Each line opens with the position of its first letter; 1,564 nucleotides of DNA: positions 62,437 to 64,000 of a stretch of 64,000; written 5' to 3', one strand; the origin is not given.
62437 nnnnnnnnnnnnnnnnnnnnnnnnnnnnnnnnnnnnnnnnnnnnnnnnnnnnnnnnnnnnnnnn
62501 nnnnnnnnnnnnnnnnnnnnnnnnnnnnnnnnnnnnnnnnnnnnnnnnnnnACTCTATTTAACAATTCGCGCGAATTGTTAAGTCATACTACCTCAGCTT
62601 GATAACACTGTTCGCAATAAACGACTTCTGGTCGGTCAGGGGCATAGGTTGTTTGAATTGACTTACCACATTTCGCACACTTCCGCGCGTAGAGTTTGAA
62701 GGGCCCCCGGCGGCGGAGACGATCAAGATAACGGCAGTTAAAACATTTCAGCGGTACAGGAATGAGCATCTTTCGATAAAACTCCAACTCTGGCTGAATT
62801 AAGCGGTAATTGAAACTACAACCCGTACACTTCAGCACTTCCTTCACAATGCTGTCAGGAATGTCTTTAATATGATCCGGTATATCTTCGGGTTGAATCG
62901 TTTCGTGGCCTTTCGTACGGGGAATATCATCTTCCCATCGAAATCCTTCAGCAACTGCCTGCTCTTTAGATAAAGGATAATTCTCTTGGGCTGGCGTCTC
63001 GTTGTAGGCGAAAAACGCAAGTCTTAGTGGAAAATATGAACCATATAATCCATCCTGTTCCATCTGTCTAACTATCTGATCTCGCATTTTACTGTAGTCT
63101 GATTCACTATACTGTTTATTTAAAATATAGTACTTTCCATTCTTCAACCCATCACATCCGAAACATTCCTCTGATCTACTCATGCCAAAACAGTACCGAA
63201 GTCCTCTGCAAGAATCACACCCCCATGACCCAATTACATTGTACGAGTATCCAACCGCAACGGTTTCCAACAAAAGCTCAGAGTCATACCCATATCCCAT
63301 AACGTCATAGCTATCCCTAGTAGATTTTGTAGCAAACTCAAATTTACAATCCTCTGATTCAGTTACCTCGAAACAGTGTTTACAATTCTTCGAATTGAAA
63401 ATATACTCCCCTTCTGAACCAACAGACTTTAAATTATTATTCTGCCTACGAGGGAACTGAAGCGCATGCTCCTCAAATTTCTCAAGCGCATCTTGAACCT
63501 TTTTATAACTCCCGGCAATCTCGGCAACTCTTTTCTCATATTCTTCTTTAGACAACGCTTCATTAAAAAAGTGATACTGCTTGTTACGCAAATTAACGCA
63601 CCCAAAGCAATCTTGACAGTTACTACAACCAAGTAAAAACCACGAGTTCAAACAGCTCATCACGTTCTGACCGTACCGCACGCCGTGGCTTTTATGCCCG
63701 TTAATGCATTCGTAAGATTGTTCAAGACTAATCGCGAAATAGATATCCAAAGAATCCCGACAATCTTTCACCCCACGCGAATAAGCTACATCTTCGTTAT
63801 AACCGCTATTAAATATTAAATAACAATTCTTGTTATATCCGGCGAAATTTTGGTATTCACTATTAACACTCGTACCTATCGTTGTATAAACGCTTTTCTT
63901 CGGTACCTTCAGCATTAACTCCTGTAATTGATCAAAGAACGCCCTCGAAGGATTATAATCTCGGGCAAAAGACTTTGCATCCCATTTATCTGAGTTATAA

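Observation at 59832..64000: Second Cys-rich paralog cluster (paralogs 3 and 4) translationally coupled to an APH/CotS-type kinase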

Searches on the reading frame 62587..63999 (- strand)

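Call 5: search_protein_families(library=pfam, proteins=[window:62587-63999:-], max_evalue=0.1)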
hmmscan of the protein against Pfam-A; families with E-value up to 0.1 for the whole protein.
window:62587-63999:- (471 aa): 2 families
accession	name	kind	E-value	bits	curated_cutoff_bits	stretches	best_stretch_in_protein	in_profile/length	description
PF23477.1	zf_Tbcl_2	-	3.9e-05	23.7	27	1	437-468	4-35/37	Probable treble clef zinc finger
PF00412.28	LIM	-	0.071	13.8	22.9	1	440-468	28-56/58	LIM domain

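Call 6: search_protein_families(library=ncbifam, proteins=[window:62587-63999:-], max_evalue=0.1)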
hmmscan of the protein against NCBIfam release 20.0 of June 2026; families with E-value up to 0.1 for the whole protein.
window:62587-63999:- (471 aa): 1 family
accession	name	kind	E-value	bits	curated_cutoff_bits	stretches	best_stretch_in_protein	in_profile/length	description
TIGR04272.1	cxxc_cxxc_Mbark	domain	0.00016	21.3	36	1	436-468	3-35/37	CxxC-x17-CxxC domain-containing protein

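Call 50: search_protein_families(library=padloc, proteins=[window:62587-63999:-], max_evalue=0.1)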
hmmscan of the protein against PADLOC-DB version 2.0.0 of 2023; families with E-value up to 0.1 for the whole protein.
window:62587-63999:- (471 aa): 0 families

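Call 51: search_protein_families(library=phrogs, proteins=[window:62587-63999:-], max_evalue=0.1)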
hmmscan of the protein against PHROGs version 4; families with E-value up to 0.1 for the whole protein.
window:62587-63999:- (471 aa): 1 family
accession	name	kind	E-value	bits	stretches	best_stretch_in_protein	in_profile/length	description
phrog_15341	-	unknown function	0.01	16.2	1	67-135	21-85/276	-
